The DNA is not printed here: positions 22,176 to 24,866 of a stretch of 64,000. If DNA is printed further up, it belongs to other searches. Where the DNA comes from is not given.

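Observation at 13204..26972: Ten-gene composite ABC locus mixing exporter-type ATPases with importer-type permeases and three unassigned envelope proteins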

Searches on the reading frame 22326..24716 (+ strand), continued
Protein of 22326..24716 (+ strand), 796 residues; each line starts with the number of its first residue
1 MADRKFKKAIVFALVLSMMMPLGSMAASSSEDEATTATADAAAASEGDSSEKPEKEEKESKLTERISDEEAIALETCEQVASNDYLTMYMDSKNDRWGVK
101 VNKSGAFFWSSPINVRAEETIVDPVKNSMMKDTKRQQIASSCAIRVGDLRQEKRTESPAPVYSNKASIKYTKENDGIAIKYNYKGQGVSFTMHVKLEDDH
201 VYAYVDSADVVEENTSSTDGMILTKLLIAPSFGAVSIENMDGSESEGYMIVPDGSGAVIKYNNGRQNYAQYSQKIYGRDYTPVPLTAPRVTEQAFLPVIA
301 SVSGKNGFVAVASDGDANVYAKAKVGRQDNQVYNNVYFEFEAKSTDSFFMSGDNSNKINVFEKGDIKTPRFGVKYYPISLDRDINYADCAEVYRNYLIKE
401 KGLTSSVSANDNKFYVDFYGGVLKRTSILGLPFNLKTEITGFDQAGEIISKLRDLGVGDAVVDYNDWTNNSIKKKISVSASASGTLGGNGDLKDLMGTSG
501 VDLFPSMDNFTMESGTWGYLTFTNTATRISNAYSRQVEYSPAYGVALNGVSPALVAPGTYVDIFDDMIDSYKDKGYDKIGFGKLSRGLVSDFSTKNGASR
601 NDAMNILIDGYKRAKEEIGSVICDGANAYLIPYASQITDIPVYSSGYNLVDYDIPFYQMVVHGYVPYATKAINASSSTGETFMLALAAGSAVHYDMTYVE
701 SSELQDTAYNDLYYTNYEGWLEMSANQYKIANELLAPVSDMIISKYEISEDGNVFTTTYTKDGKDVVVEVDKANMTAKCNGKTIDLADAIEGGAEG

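Call 24: fold_search(model_id=the predicted structure, library=pdb)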
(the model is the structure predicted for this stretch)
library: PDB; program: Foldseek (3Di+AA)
matches with E <= 10: 1027; with E <= 0.001: 115
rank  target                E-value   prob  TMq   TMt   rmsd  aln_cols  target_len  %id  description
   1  8rzk_A                2.3e-22  1.00  0.54  0.64   7.5       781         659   14  The Michaelis complex of ZgGH129 D486N from Zobellia galactanivorans with neo-b/k-oligo-carrageenan tetrasaccharide (b (released 2024-07-31)
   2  5wzn_A                5.4e-21  1.00  0.55  0.69   6.6       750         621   11  Alpha-N-acetylgalactosaminidase NagBb from Bifidobacterium bifidum - GalNAc complex (released 2017-06-07)
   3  5wzq_B                1.9e-20  1.00  0.56  0.71   6.7       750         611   12  Alpha-N-acetylgalactosaminidase NagBb from Bifidobacterium bifidum - quadruple mutant (released 2017-06-07)
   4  5wzp_A                2.8e-20  1.00  0.54  0.69   6.6       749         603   12  Alpha-N-acetylgalactosaminidase NagBb from Bifidobacterium bifidum - ligand free (released 2017-06-07)
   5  5wzq_A                5.2e-20  1.00  0.55  0.69   6.9       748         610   12  Alpha-N-acetylgalactosaminidase NagBb from Bifidobacterium bifidum - quadruple mutant (released 2017-06-07)
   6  5wzr_A                6.4e-20  1.00  0.56  0.69   6.9       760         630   12  Alpha-N-acetylgalactosaminidase NagBb from Bifidobacterium bifidum - Gal-NHAc-DNJ complex (released 2017-06-07)
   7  5wzn_B                1.4e-19  1.00  0.55  0.69   6.9       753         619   12  Alpha-N-acetylgalactosaminidase NagBb from Bifidobacterium bifidum - GalNAc complex (released 2017-06-07)
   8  5wzp_B                2.1e-19  1.00  0.53  0.68   7.1       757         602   10  Alpha-N-acetylgalactosaminidase NagBb from Bifidobacterium bifidum - ligand free (released 2017-06-07)
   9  5wzr_B                1.1e-18  1.00  0.56  0.69   6.9       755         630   12  Alpha-N-acetylgalactosaminidase NagBb from Bifidobacterium bifidum - Gal-NHAc-DNJ complex (released 2017-06-07)
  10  6phu                  1.5e-11  1.00  0.41  0.45  10.6       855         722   11  SpAga wild type apo structure (released 2019-10-02)
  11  2xn0_A                8.7e-11  1.00  0.42  0.45   9.8       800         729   10  Structure of alpha-galactosidase from Lactobacillus acidophilus NCFM, PtCl4 derivative (released 2011-08-10)
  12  5aed_B                1.7e-09  1.00  0.43  0.49   9.7       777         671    9  A bacterial protein structure in glycoside hydrolase family 31 (released 2016-02-10)
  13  8emr_A                1.7e-09  1.00  0.36  0.34  15.1       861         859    8  Cryo-EM structure of human liver glucosidase II (released 2023-05-10)
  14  5aeg_A                1.7e-09  1.00  0.41  0.47   9.9       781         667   10  A bacterial protein structure in glycoside hydrolase family 31. (released 2016-02-10)
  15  5aed_A                1.7e-09  1.00  0.40  0.46  11.0       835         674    9  A bacterial protein structure in glycoside hydrolase family 31 (released 2016-02-10)
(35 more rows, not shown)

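Call 32: find_homologous_proteins(query=A2, max_evalue=1e-10)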
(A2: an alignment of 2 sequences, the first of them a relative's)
Query A2 (2 sequences) (839 aa, profile of the alignment): 314 proteins with E <= 1e-10 among 8000 candidates; the best 120 are listed.
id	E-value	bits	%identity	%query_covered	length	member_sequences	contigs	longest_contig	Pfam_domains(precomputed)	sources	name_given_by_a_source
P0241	0.0e+0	1477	91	99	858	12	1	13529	PF18952.7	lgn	-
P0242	0.0e+0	1290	78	100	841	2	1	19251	PF18952.7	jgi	-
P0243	0.0e+0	1249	74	99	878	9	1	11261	PF18952.7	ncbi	-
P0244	0.0e+0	1055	61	100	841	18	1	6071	PF18952.7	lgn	-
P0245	7.0e-275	932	54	98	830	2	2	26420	PF18952.7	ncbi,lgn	-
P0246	6.6e-267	906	53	99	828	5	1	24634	PF18952.7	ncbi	-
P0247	3.0e-257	874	51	98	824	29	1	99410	PF18952.7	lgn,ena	-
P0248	2.8e-256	871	52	98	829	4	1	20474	PF18952.7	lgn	-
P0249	9.1e-250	849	51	98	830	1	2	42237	PF18952.7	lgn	-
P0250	6.8e-247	840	50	98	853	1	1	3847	PF18952.7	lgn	-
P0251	1.9e-246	838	52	95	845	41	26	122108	PF18952.7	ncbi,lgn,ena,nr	nr:DUF5696 domain-containing protein [uncultured Acetatifactor sp.]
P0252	1.1e-245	836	49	100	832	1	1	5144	PF18952.7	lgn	-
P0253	1.7e-245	835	50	97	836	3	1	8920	PF18952.7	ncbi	-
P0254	1.5e-242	825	51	98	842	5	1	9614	PF18952.7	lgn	-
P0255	5.0e-239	814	49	99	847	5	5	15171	PF18952.7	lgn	-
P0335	1.2e-194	667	43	94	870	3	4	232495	PF18952.7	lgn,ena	-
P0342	3.6e-160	553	35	94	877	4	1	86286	PF18952.7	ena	-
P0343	3.1e-159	550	33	94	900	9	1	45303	PF18952.7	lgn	-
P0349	1.1e-152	528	33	95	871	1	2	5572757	PF18952.7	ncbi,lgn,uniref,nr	ncbi:DUF5696 domain-containing protein [Paenibacillus aceti]|uniref:Uncharacterized protein n=1 Tax=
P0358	1.4e-149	518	34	95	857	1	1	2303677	PF18952.7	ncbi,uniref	ncbi:DUF5696 domain-containing protein [Gorillibacterium sp. sgz500922]|uniref:DUF5696 domain-contai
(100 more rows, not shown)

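Call 33: find_encoding_contigs(protein=P0251, flank=10000, max_places=1)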
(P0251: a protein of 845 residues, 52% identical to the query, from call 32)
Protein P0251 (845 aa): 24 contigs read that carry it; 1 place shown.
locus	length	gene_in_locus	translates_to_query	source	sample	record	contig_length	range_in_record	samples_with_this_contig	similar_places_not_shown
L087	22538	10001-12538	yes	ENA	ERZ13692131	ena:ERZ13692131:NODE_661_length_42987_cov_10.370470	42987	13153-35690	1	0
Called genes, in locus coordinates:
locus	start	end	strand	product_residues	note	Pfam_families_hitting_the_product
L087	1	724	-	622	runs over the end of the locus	PF06580:His_kinase, PF02518:HATPase_c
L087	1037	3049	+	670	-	PF04616:Glyco_hydro_43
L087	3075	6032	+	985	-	PF01547:SBP_bac_1, PF13416:SBP_bac_8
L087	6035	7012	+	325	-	PF00528:BPD_transp_1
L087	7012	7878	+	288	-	PF00528:BPD_transp_1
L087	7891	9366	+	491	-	PF01436:NHL (faint), PF08450:SGL (weak), PF17170:DUF5128 (faint)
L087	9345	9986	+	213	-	PF04893:Yip1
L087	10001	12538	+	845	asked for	PF18952:DUF5696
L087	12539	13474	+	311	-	PF00528:BPD_transp_1 (faint)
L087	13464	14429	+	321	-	PF00528:BPD_transp_1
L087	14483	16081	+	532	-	PF01547:SBP_bac_1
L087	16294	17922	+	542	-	PF01547:SBP_bac_1, PF13416:SBP_bac_8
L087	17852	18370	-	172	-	-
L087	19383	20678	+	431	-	PF13173:AAA_14, PF13635:DUF4143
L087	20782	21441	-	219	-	PF12822:ECF_trnsprt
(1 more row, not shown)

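Call 34: find_encoding_contigs(protein=P0335, flank=10000, max_places=1)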
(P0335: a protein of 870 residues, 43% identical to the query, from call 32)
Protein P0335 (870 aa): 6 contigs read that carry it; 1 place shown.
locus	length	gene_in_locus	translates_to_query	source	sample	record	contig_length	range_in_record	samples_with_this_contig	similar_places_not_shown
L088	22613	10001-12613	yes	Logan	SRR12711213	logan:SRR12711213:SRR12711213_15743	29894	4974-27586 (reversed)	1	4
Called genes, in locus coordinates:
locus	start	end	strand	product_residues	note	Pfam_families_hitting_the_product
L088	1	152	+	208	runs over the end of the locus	PF00440:TetR_N, PF14278:TetR_C_8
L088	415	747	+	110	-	-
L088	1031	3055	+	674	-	PF04616:Glyco_hydro_43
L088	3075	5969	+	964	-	PF25275:Golvesin_C (faint), PF01547:SBP_bac_1, PF13416:SBP_bac_8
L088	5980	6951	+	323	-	PF00528:BPD_transp_1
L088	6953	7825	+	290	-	PF11040:DGF-1_C (faint), PF00528:BPD_transp_1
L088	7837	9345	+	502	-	PF08450:SGL (weak), PF01436:NHL (weak), PF06739:SBBP (faint)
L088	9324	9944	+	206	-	PF04893:Yip1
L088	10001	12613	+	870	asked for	PF18952:DUF5696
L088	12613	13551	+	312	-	PF00528:BPD_transp_1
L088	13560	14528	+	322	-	PF00528:BPD_transp_1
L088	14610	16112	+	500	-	PF01547:SBP_bac_1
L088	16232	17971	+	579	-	PF01301:Glyco_hydro_35, PF02449:Glyco_hydro_42, PF21317:BetaGal_ABD_1, PF21467:BetaGal_gal-bd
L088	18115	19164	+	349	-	PF00356:LacI, PF00532:Peripla_BP_1, PF13407:Peripla_BP_4, PF13377:Peripla_BP_3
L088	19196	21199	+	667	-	PF02449:Glyco_hydro_42, PF08532:Glyco_hydro_42M, PF08533:Glyco_hydro_42C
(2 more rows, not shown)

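Call 35: find_encoding_contigs(protein=P0342, flank=10000, max_places=1)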
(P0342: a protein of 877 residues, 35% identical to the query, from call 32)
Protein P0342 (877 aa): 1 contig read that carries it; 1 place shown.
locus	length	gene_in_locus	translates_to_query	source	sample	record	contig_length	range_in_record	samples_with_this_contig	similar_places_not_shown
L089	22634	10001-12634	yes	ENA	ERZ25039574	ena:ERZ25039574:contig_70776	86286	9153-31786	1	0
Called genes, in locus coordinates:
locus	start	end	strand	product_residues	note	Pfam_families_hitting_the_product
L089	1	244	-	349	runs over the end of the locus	PF01547:SBP_bac_1, PF13416:SBP_bac_8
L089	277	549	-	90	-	-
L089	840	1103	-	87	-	PF11975:Glyco_hydro_4C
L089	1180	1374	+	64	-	PF11975:Glyco_hydro_4C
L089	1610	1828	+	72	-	-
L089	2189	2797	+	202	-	PF01547:SBP_bac_1, PF13416:SBP_bac_8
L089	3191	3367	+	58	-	-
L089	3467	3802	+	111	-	-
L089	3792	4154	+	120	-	-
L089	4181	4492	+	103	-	-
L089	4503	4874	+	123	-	-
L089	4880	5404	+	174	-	PF01547:SBP_bac_1, PF13416:SBP_bac_8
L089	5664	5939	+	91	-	-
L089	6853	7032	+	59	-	-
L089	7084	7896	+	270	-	PF00528:BPD_transp_1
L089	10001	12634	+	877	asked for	PF18952:DUF5696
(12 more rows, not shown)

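Call 36: find_encoding_contigs(protein=P0349, flank=10000, max_places=1)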
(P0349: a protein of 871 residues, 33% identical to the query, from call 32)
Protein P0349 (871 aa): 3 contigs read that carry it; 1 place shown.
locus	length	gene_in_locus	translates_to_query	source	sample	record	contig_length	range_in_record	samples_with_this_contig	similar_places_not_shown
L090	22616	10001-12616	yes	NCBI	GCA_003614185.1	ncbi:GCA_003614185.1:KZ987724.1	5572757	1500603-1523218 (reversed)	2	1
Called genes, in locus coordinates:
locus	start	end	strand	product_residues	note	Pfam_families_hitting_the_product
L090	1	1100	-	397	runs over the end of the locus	PF05598:DUF772, PF01609:DDE_Tnp_1, PF13751:DDE_Tnp_1_6 (weak)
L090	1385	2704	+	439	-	PF01547:SBP_bac_1, PF13416:SBP_bac_8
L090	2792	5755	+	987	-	PF01547:SBP_bac_1, PF13416:SBP_bac_8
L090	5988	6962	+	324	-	PF00528:BPD_transp_1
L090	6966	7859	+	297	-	PF00528:BPD_transp_1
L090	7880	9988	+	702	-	PF01436:NHL (faint), PF08450:SGL (weak), PF04893:Yip1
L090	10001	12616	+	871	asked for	PF18952:DUF5696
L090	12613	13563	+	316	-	-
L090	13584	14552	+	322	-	PF00528:BPD_transp_1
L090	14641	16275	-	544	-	PF13416:SBP_bac_8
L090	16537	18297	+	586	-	PF00512:HisKA, PF02518:HATPase_c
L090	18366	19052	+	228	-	PF00072:Response_reg, PF00486:Trans_reg_C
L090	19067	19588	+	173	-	PF01066:CDP-OH_P_transf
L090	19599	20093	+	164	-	PF09335:VTT_dom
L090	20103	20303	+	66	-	-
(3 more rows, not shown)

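Call 37: find_encoding_contigs(protein=P0358, flank=10000, max_places=1)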
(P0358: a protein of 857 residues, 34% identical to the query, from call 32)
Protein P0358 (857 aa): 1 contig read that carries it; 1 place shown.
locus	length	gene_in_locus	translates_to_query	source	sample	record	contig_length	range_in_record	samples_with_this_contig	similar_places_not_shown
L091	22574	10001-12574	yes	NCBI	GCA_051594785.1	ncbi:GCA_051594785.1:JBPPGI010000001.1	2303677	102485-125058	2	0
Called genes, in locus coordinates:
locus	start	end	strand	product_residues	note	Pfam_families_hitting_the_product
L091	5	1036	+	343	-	PF00356:LacI, PF00532:Peripla_BP_1, PF13377:Peripla_BP_3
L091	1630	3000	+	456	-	-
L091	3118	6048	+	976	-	PF01547:SBP_bac_1, PF13416:SBP_bac_8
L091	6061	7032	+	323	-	PF00528:BPD_transp_1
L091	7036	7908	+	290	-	PF00528:BPD_transp_1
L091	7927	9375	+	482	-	PF08450:SGL (weak), PF01436:NHL (weak)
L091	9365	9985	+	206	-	PF04893:Yip1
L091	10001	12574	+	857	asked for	PF18952:DUF5696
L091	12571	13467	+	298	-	PF00528:BPD_transp_1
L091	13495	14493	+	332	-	PF00528:BPD_transp_1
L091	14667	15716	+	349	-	PF02156:Glyco_hydro_26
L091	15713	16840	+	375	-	PF13472:Lipase_GDSL_2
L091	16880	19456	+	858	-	PF22666:Glyco_hydro_2_N2, PF00703:Glyco_hydro_2 (weak), PF17786:Mannosidase_ig, PF17753:Ig_mannosidase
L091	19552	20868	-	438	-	PF01966:HD, PF13286:HD_assoc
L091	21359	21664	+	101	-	PF07978:NIPSNAP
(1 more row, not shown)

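Call 38: find_encoding_contigs(protein=P0343, flank=10000, max_places=1)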
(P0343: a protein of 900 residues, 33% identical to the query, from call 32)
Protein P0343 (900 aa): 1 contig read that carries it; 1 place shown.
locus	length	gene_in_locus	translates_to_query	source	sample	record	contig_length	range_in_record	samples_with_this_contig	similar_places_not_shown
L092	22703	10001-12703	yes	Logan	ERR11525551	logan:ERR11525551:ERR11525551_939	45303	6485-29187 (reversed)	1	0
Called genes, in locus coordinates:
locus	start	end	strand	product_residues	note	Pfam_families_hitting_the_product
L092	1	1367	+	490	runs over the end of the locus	PF00072:Response_reg, PF00165:HTH_AraC (weak), PF12833:HTH_18, PF00165:HTH_AraC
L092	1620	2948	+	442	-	PF01547:SBP_bac_1, PF13416:SBP_bac_8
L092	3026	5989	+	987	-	PF01547:SBP_bac_1, PF13416:SBP_bac_8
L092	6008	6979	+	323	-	-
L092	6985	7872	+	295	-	PF00528:BPD_transp_1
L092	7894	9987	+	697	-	PF01436:NHL (faint), PF08450:SGL (weak), PF04893:Yip1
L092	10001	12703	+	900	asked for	PF18952:DUF5696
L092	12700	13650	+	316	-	-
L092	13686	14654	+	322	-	PF00528:BPD_transp_1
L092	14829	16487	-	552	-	PF13416:SBP_bac_8 (weak)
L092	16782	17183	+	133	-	PF02082:Rrf2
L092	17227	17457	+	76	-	-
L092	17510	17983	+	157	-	PF00582:Usp (weak)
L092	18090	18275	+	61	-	-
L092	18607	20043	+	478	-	PF00367:PTS_EIIB, PF02378:PTS_EIIC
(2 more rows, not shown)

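Call 44: search_protein_representatives(alignment_id=A1)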
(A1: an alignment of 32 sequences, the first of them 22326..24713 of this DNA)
Query: 32 sequences, 805 profile positions. Proteins with E-value up to 0.001 (for the whole library): 4433; up to 1e-10: 3786; up to 1e-30: 2594. The best 150 are listed.
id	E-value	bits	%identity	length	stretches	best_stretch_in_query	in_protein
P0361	0.0e+00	1354.5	-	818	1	1-804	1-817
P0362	0.0e+00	1062.0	-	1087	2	77-804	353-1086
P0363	0.0e+00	1046.1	-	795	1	2-804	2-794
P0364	7.5e-260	881.3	-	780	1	3-804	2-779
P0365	2.5e-250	849.8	-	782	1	5-803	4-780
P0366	3.1e-234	796.6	-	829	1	51-804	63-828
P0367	8.2e-213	725.7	-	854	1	26-803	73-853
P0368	5.3e-211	719.7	-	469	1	1-451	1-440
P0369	1.1e-204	698.8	-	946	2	55-803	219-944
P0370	5.1e-201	686.7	-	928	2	49-802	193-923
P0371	6.1e-193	660.0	-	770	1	6-803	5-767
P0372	4.3e-188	644.0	-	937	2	57-798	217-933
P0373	3.4e-184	631.1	-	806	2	54-521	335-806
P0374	2.3e-182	625.0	-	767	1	6-800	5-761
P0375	1.4e-173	596.0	-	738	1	74-795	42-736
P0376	5.6e-173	594.0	-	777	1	6-796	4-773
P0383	1.4e-160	553.0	-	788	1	7-801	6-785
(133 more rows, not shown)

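Call 67: find_encoding_contigs(protein=P0364, flank=10000, max_places=1)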
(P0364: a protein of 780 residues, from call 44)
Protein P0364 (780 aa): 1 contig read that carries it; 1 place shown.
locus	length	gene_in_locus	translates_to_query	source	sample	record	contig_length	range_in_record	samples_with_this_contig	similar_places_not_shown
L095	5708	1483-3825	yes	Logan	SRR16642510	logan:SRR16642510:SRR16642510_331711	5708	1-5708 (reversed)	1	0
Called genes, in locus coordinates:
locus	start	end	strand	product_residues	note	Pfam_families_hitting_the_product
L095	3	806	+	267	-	?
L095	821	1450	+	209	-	PF04893:Yip1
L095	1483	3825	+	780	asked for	PF18952:DUF5696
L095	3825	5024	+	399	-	PF00528:BPD_transp_1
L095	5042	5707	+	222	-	?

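Call 68: find_encoding_contigs(protein=P0371, flank=10000, max_places=1)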
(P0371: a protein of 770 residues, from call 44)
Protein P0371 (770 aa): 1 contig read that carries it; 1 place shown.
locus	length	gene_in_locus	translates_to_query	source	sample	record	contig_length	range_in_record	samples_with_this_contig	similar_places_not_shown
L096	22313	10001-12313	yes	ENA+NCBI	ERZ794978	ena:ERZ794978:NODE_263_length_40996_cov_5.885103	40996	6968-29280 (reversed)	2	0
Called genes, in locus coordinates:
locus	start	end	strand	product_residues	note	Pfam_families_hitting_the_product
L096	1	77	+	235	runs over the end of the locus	-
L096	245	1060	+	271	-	-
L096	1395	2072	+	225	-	PF02463:SMC_N (faint), PF00005:ABC_tran, PF13175:AAA_15 (faint), PF13304:AAA_21 (faint)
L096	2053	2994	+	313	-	PF00005:ABC_tran, PF02463:SMC_N (faint), PF13304:AAA_21 (faint), PF04014:MazE_antitoxin (faint)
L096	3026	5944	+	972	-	PF01547:SBP_bac_1, PF13416:SBP_bac_8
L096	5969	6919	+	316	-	-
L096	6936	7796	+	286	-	PF00528:BPD_transp_1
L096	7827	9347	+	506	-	PF01436:NHL (faint), PF08450:SGL (faint), PF06739:SBBP (faint), PF00515:TPR_1 (faint), PF07719:TPR_2 (faint)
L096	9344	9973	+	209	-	PF04893:Yip1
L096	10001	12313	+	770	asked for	PF18952:DUF5696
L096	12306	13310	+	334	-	-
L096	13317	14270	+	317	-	PF00528:BPD_transp_1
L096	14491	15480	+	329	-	PF04041:Glyco_hydro_130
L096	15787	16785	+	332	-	PF25973:BSH_CzcB (weak), PF25984:BSH_YknX (faint), PF25967:RND-MFP_C, PF25975:CzcB_C, PF25989:YknX_C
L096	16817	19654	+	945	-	PF02687:FtsX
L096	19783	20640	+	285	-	PF01551:Peptidase_M23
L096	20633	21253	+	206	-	PF02163:Peptidase_M50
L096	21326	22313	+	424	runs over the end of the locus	PF00709:Adenylsucc_synt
